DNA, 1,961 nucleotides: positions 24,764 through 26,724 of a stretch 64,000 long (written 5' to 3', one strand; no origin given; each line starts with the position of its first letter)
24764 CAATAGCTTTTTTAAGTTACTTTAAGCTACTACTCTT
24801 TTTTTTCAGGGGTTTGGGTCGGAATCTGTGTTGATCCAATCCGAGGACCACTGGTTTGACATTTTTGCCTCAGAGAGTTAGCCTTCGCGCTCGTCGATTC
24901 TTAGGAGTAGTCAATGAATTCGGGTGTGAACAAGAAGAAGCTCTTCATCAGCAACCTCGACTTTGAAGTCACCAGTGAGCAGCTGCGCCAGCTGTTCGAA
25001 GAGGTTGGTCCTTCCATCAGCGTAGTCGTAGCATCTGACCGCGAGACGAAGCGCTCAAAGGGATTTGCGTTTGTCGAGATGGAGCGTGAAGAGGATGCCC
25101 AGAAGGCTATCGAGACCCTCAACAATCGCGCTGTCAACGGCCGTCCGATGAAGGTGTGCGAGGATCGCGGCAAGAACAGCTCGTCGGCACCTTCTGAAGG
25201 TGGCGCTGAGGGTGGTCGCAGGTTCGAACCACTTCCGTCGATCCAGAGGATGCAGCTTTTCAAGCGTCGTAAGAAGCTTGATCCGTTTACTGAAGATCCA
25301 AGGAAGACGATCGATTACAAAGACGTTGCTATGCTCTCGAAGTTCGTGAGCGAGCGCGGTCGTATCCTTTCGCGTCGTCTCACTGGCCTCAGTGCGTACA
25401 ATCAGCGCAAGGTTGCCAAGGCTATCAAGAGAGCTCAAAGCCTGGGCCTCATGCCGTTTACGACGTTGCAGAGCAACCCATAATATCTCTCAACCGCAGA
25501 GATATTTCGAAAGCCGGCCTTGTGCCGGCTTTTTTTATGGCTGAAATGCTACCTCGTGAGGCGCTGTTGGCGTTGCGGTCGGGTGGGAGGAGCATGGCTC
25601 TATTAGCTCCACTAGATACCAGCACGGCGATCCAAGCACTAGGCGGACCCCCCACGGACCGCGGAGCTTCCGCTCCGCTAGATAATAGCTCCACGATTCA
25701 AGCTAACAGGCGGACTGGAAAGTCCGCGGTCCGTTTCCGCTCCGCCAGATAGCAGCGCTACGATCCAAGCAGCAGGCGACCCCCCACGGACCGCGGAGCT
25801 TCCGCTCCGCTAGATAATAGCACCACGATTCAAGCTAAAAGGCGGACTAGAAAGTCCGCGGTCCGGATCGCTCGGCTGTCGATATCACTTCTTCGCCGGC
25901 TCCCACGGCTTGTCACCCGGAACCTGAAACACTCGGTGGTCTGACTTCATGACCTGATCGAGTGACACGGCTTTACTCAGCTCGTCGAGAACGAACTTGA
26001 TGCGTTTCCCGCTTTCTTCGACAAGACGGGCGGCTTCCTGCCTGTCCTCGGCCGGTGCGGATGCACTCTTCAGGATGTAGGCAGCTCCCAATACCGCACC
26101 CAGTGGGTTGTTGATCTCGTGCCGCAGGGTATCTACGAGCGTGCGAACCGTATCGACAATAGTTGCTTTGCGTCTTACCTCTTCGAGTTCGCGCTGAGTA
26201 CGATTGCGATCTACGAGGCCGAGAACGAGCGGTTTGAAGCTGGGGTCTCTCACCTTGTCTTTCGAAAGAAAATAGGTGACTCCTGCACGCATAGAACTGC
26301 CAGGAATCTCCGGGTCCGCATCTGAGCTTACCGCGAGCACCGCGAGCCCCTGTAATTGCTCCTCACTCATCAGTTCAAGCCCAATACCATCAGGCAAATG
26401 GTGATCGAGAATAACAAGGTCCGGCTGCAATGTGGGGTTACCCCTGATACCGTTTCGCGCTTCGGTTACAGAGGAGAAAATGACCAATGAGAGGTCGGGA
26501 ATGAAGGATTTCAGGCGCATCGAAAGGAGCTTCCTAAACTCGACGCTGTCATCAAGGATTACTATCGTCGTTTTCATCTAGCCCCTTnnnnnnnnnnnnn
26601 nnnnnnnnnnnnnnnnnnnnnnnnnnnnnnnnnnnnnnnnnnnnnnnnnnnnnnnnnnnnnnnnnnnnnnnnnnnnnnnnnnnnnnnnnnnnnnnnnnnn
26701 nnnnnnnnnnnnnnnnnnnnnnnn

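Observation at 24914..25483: Ribosomal protein bS18 carrying an N-terminal RRM RNA-binding domain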

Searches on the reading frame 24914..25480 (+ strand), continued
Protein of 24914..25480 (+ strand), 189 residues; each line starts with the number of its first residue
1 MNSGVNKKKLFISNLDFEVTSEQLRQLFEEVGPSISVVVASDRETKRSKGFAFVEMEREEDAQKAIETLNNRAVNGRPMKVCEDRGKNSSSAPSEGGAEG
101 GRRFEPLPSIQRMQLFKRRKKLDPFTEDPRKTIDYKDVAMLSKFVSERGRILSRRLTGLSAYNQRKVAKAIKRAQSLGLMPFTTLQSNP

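Call 57: fold_search(model_id=the predicted structure, library=pdb)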
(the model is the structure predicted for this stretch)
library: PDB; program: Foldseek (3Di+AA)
matches with E <= 10: 1828; with E <= 0.001: 914
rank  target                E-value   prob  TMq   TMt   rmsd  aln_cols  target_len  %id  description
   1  2jrs_MODEL_1_A        6.6e-10  1.00  0.41  0.71   2.1        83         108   37  Solution NMR Structure of CAPER RRM2 Domain. Northeast Structural Genomics Target HR4730A (released 2007-09-04)
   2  4fxv_A                1.9e-09  1.00  0.41  0.90   1.5        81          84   30  Crystal structure of an ELAV-like protein 1 (ELAVL1) from Homo sapiens at 1.90 A resolution (released 2012-10-03)
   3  6q0r_D                2.3e-09  1.00  0.40  0.89   1.0        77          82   40  Structure of DDB1-DDA1-DCAF15 complex bound to E7820 and RBM39 (released 2019-11-13)
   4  6ud7_C                2.8e-09  1.00  0.39  0.89   0.9        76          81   41  Crystal structure of full-length human DCAF15-DDB1(deltaBPB)-DDA1-RBM39 in complex with indisulam (released 2019-12-18)
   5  6pai_D                3.1e-09  1.00  0.40  0.91   1.0        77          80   40  Structure of the human DDB1-DDA1-DCAF15 E3 ubiquitin ligase bound to RBM39 and sulfonamide E7820 (released 2019-09-18)
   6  8fl3_SH               3.6e-09  1.00  0.39  0.77   1.7        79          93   25  Human nuclear pre-60S ribosomal subunit (State I2) (released 2023-07-12)
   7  4fxv_B                5.0e-09  1.00  0.40  0.93   0.9        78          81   31  Crystal structure of an ELAV-like protein 1 (ELAVL1) from Homo sapiens at 1.90 A resolution (released 2012-10-03)
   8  5tbx_A                5.3e-09  1.00  0.40  0.89   0.8        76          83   41  hnRNP A18 RNA Recognition Motif (released 2017-04-12)
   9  5mmj_v                5.7e-09  1.00  0.39  0.91   0.9        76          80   36  Structure of the small subunit of the chloroplast ribosome (released 2017-01-11)
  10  4zka_D                7.4e-09  1.00  0.40  0.90   1.3        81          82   33  High Resolution Crystal Structure of Fox1 RRM (released 2016-06-29)
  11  4zka_E                7.8e-09  1.00  0.39  0.90   1.0        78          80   35  High Resolution Crystal Structure of Fox1 RRM (released 2016-06-29)
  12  3hi9_A                8.4e-09  1.00  0.40  0.93   1.1        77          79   30  The x-ray crystal structure of the first RNA recognition motif (RRM1) of the AU-rich element (ARE) binding protein HuR (released 2010-03-31)
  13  4zka_F                8.9e-09  1.00  0.39  0.90   1.2        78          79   35  High Resolution Crystal Structure of Fox1 RRM (released 2016-06-29)
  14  2n82_MODEL_1_B        8.9e-09  1.00  0.40  0.70   9.8       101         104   29  solution structure of the complex of microRNA 20b pre-element with Rbfox RRM (released 2016-04-13)
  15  4ed5_A                9.5e-09  1.00  0.42  0.47   1.6        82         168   29  Crystal structure of the two N-terminal RRM domains of HuR complexed with RNA (released 2012-05-23)
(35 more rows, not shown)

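Call 59: find_homologous_proteins(query=P0159)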
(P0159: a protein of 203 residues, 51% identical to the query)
Query P0159 (203 aa): 1848 proteins with E <= 0.001 among 2582 candidates; the best 120 are listed.
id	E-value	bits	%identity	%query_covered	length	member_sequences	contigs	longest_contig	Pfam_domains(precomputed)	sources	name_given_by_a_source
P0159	5.7e-130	449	100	100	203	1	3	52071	PF00076.29,PF01084.27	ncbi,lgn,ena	-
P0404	4.7e-72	260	66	96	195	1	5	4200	PF00076.29,PF01084.27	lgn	-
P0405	7.6e-72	259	63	97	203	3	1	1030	PF00076.29,PF01084.27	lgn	-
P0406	1.7e-71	258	61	97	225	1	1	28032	PF00076.29,PF01084.27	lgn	-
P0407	4.1e-71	257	65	97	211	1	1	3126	PF00076.29,PF01084.27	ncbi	-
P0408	5.7e-71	256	62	97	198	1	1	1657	PF00076.29,PF01084.27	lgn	-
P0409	6.3e-71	256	62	97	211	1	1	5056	PF00076.29,PF01084.27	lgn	-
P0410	1.9e-70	255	64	97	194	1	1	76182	PF00076.29,PF01084.27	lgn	-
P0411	2.9e-70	254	64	97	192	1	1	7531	PF00076.29,PF01084.27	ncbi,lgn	-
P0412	1.7e-69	251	63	96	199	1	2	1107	PF00076.29,PF01084.27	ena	-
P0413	2.4e-69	251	61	97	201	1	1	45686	PF00076.29,PF01084.27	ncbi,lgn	-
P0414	2.7e-69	251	64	97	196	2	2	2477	PF00076.29,PF01084.27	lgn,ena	-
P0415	3.4e-69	250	61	96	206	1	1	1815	PF00076.29,PF01084.27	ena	-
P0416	8.1e-69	249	62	98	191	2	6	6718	PF00076.29,PF01084.27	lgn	-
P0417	1.4e-68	248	61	97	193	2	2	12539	PF00076.29,PF01084.27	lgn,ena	-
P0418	1.5e-68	248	60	97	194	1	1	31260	PF00076.29,PF01084.27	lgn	-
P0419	4.4e-68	247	61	97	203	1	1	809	PF00076.29,PF01084.27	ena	-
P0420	5.0e-68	247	62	97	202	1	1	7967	PF00076.29,PF01084.27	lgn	-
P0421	6.7e-68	246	64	97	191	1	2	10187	PF00076.29,PF01084.27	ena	-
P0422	1.1e-67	246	61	96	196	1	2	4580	PF00076.29,PF01084.27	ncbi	-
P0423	1.2e-67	245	64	96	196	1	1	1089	PF00076.29,PF01084.27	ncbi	-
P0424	1.3e-66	242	60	97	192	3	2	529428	PF00076.29,PF01084.27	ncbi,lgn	-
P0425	1.5e-66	242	60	97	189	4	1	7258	PF00076.29,PF01084.27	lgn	-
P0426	1.6e-66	242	60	97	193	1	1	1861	PF00076.29,PF01084.27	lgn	-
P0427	1.8e-66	242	62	97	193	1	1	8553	PF00076.29,PF01084.27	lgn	-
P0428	2.0e-66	241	62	96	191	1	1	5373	PF00076.29,PF01084.27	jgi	jgi:ribosomal protein S18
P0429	5.1e-66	240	61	97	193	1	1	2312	PF00076.29,PF01084.27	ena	-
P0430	5.7e-66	240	59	96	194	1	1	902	PF00076.29,PF01084.27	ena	-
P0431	6.0e-66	240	61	97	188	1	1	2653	PF00076.29,PF01084.27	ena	-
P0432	1.5e-65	239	61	97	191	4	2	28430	PF00076.29,PF01084.27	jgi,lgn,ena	-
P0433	2.6e-65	238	62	97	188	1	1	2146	PF00076.29,PF01084.27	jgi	jgi:small subunit ribosomal protein S18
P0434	3.3e-65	237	59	97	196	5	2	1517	PF00076.29,PF01084.27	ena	-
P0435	4.0e-65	237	61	97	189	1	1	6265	PF00076.29,PF01084.27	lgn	-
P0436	4.0e-65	237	60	96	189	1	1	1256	PF00076.29,PF01084.27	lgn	-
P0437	4.7e-65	237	59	97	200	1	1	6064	PF00076.29,PF01084.27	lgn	-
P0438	4.9e-65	237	59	97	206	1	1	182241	PF00076.29,PF01084.27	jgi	-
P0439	5.0e-65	237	61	97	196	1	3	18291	PF00076.29,PF01084.27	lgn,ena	-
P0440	5.4e-65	237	60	97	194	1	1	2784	PF00076.29,PF01084.27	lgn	-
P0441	6.2e-65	237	58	97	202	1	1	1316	PF00076.29,PF01084.27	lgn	-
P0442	7.5e-65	236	60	96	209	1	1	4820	PF00076.29,PF01084.27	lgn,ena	-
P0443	1.1e-64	236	62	97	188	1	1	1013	PF00076.29,PF01084.27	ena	-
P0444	1.8e-64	235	60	96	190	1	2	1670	PF00076.29,PF01084.27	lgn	-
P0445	2.6e-64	235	60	97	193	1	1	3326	PF00076.29,PF01084.27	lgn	-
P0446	3.4e-64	234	61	97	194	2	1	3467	PF00076.29,PF01084.27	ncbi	-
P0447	3.8e-64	234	56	97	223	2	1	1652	PF00076.29,PF01084.27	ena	-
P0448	4.9e-64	234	61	97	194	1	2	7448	PF00076.29,PF01084.27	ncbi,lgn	-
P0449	5.2e-64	234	59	97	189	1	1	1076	PF00076.29,PF01084.27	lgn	-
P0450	5.6e-64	233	59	97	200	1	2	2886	PF00076.29,PF01084.27,PF26250.1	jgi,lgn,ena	-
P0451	6.0e-64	233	59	96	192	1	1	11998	PF00076.29,PF01084.27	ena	-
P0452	6.3e-64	233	60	97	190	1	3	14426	PF00076.29,PF01084.27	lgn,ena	-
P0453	6.8e-64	233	58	96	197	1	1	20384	PF00076.29,PF01084.27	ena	-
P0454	9.2e-64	233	58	98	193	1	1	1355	PF00076.29,PF01084.27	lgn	-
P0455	9.6e-64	233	61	96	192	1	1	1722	PF00076.29,PF01084.27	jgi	jgi:ribosomal protein S18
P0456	1.0e-63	233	61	97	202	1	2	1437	PF00076.29,PF01084.27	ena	-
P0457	1.1e-63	233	56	96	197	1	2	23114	PF00076.29,PF01084.27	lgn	-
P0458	1.2e-63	232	60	97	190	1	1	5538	PF00076.29,PF01084.27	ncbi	-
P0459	1.5e-63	232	62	97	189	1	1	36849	PF00076.29,PF01084.27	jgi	jgi:small subunit ribosomal protein S18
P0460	1.6e-63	232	59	97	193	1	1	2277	PF00076.29,PF01084.27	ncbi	-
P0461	1.7e-63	232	59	97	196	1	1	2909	PF00076.29,PF01084.27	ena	-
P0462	4.1e-63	231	62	95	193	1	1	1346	PF00076.29,PF01084.27,PF26250.1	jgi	jgi:ribosomal protein S18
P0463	4.8e-63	230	61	97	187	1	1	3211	PF00076.29,PF01084.27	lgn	-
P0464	6.3e-63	230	60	97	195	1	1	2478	PF00076.29,PF01084.27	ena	-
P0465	7.3e-63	230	58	97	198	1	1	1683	PF00076.29,PF01084.27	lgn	-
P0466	7.7e-63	230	57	96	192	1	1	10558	PF00076.29,PF01084.27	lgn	-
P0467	9.9e-63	229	60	97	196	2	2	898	PF00076.29,PF01084.27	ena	-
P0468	1.0e-62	229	59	97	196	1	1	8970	PF00076.29,PF01084.27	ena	-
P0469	1.5e-62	229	59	97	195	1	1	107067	PF00076.29,PF01084.27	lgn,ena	-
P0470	1.6e-62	229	56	98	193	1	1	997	PF00076.29,PF01084.27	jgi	-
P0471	1.8e-62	229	59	97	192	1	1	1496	PF00076.29,PF01084.27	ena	-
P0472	1.9e-62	228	60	97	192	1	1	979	PF00076.29,PF01084.27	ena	-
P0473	2.6e-62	228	60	97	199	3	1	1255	PF00076.29,PF01084.27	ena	-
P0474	2.7e-62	228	56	95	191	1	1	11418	PF00076.29,PF01084.27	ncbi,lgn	-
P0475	3.5e-62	228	59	96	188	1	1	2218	PF00076.29,PF01084.27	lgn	-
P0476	4.4e-62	227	57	97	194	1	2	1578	PF00076.29,PF01084.27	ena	-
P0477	8.4e-62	226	61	95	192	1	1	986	PF00076.29,PF01084.27,PF26250.1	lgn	-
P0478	1.1e-61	226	56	96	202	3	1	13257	PF00076.29,PF01084.27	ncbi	-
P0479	1.2e-61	226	62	97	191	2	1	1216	PF00076.29,PF01084.27,PF26250.1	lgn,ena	-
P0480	1.2e-61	226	55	98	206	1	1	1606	PF00076.29,PF01084.27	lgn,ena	-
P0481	1.2e-61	226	59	97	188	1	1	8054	PF00076.29,PF01084.27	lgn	-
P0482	2.3e-61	225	51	96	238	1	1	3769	PF00076.29,PF01084.27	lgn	-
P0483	2.4e-61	225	57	97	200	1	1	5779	PF00076.29,PF01084.27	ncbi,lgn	-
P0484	2.6e-61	225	63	38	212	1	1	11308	PF00076.29,PF01084.27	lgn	-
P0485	3.0e-61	225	59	96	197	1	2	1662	PF00076.29,PF01084.27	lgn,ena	-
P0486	5.6e-61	224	56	97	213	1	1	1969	PF00076.29,PF01084.27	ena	-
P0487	7.4e-61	223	58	97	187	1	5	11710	PF00076.29,PF01084.27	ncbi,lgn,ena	-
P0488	1.8e-60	222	61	97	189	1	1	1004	PF00076.29,PF01084.27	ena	-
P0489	2.8e-60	221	59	95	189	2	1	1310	PF00076.29,PF01084.27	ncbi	-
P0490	2.9e-60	221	58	95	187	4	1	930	PF00076.29,PF01084.27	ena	-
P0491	4.2e-60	221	54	97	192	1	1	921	PF00076.29,PF01084.27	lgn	-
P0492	7.3e-60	220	59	95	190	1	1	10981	PF00076.29,PF01084.27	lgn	-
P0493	8.0e-60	220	54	96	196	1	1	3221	PF00076.29,PF01084.27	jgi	jgi:small subunit ribosomal protein S18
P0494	8.7e-60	220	58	97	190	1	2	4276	PF00076.29,PF01084.27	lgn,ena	-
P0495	9.5e-60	220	61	97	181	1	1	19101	PF00076.29,PF01084.27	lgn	-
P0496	1.4e-59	219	59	97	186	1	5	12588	PF00076.29,PF01084.27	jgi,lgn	-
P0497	4.0e-59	218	58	97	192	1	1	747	PF00076.29,PF01084.27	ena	-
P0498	5.2e-59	217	57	97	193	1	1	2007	PF00076.29,PF01084.27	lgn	-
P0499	6.6e-59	217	60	97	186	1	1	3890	PF00076.29,PF01084.27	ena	-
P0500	8.7e-59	216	57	97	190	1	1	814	PF00076.29,PF01084.27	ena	-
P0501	1.1e-58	216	54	96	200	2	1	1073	PF00076.29,PF01084.27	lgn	-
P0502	1.1e-58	216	56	95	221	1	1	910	PF00076.29,PF01084.27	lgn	-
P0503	1.2e-58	216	74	38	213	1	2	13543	PF00076.29,PF01084.27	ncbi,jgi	-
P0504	1.3e-58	216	57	95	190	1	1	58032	PF00076.29,PF01084.27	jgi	-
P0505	1.4e-58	216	61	97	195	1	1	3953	PF00076.29,PF01084.27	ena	-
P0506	1.4e-58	216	58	95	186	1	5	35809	PF00076.29,PF01084.27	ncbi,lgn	-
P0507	1.4e-58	216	58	96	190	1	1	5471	PF00076.29,PF01084.27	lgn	-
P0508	1.8e-58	216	59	96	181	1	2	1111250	PF00076.29,PF01084.27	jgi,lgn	jgi:small subunit ribosomal protein S18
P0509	3.1e-58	215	55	96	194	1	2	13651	PF00076.29,PF01084.27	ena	-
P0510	3.3e-58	215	57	97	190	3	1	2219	PF00076.29,PF01084.27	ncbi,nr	ncbi:UNVERIFIED_CONTAM: hypothetical protein GTU68_053074 [Idotea baltica]|nr:hypothetical protein [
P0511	3.4e-58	215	52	96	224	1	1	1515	PF00076.29,PF01084.27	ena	-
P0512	3.5e-58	215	56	97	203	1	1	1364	PF00076.29,PF01084.27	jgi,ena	-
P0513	8.5e-58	213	54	97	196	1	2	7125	PF00076.29,PF01084.27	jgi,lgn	-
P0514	9.7e-58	213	56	95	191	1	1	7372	PF00076.29,PF01084.27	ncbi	-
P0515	1.4e-57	213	59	96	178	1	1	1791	PF00076.29,PF01084.27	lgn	-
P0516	1.5e-57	212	55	97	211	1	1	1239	PF00076.29,PF01084.27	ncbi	-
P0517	1.6e-57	212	58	96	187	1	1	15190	PF00076.29,PF01084.27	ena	-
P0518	2.0e-57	212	56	95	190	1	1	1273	PF00076.29,PF01084.27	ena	-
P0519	2.4e-57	212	59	97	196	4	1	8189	PF00076.29,PF01084.27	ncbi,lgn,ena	-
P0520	3.2e-57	211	58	95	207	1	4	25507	PF00076.29,PF01084.27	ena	-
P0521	3.3e-57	211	53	97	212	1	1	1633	PF00076.29,PF01084.27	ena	-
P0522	4.9e-57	211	57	96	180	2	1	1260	PF00076.29,PF01084.27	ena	-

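Call 60: find_encoding_contigs(protein=P0508, flank=10000, max_places=2)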
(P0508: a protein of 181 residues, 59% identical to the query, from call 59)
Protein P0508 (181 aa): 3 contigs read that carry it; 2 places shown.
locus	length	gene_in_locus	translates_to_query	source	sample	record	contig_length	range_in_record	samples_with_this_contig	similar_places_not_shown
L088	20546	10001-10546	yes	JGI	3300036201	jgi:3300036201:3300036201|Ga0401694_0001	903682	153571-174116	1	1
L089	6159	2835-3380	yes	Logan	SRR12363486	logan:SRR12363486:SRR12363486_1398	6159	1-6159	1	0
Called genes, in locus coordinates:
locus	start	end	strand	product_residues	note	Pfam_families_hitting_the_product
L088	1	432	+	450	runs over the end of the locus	PF00950:ABC-3, PF01032:FecCD (faint), PF02742:Fe_dep_repr_C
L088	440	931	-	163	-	-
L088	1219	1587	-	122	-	-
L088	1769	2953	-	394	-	PF00202:Aminotran_3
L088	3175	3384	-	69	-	-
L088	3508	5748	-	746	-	-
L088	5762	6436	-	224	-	PF07811:TadE (weak)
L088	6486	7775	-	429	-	-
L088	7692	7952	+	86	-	-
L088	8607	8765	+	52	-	-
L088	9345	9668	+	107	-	-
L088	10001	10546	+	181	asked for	PF00076:RRM_1, PF01084:Ribosomal_S18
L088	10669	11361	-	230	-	PF00072:Response_reg, PF00512:HisKA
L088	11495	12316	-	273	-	PF13462:Thioredoxin_4, PF01323:DSBA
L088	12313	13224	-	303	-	PF00156:Pribosyltran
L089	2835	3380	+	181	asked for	PF00076:RRM_1, PF01084:Ribosomal_S18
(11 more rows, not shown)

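Call 61: find_encoding_contigs(protein=P0424, flank=10000, max_places=2)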
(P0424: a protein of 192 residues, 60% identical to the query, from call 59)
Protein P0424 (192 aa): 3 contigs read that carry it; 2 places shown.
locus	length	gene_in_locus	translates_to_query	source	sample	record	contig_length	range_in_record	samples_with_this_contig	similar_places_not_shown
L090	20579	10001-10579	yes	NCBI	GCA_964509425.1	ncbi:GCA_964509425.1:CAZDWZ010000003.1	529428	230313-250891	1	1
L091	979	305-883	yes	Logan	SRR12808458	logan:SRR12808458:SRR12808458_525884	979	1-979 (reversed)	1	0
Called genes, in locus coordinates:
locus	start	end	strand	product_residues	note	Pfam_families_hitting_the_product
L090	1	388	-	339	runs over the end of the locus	PF00532:Peripla_BP_1, PF13407:Peripla_BP_4, PF13377:Peripla_BP_3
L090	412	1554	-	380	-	PF00465:Fe-ADH, PF13685:Fe-ADH_2, PF01761:DHQ_synthase, PF24621:DHQS_C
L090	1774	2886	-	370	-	PF00154:RecA_N, PF08423:Rad51, PF06745:ATPase (weak), PF13481:AAA_25 (weak), PF01637:ATPase_2 (weak), PF27531:MT3502_N (weak), PF21096:RecA_C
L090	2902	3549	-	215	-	PF01726:LexA_DNA_bind, PF00717:Peptidase_S24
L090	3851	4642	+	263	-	PF00378:ECH_1, PF16113:ECH_2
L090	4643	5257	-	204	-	-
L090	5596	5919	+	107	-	-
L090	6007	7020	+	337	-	PF18152:DAHP_snth_FXD, PF00793:DAHP_synth_1, PF03102:NeuB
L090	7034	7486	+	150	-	-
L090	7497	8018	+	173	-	-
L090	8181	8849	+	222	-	-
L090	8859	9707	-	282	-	PF02588:YitT_membrane, PF10035:DUF2179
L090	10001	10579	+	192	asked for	PF00076:RRM_1, PF01084:Ribosomal_S18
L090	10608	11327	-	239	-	PF00072:Response_reg, PF00512:HisKA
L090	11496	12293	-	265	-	PF13462:Thioredoxin_4, PF01323:DSBA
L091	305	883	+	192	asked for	PF00076:RRM_1, PF01084:Ribosomal_S18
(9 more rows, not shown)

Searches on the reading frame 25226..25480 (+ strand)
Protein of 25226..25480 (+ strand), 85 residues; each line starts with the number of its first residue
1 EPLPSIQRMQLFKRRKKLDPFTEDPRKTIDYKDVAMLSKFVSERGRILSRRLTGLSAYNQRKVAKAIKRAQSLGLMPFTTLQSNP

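Call 50: search_protein_families(library=ncbifam, proteins=[window:25226-25480:+], max_evalue=0.001)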
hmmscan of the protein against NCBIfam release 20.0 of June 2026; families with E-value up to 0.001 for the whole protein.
seq(85 aa): 1 family
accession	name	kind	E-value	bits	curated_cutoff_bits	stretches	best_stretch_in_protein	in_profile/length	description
TIGR00165.1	S18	equivalog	4.6e-25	87.6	38.75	1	12-79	1-68/70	30S ribosomal protein S18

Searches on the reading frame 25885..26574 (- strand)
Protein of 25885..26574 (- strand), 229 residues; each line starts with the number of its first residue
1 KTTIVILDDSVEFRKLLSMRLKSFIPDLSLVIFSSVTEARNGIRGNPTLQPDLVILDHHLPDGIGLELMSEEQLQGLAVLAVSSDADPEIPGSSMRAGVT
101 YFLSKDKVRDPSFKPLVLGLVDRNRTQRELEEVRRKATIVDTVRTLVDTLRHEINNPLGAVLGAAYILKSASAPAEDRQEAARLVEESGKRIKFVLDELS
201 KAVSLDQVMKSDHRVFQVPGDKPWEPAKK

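Call 13: search_protein_families(library=pfam, proteins=[window:25885-26574:-])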
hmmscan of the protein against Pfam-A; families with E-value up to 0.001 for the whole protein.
window:25885-26574:- (229 aa): 2 families
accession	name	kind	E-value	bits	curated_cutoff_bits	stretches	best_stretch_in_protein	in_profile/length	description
PF00072.30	Response_reg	-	5.8e-09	36.6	30.2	1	4-106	1-100/111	Response regulator receiver domain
PF00512.31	HisKA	-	3.3e-08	33.9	26.9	1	144-199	3-57/66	His Kinase A (phospho-acceptor) domain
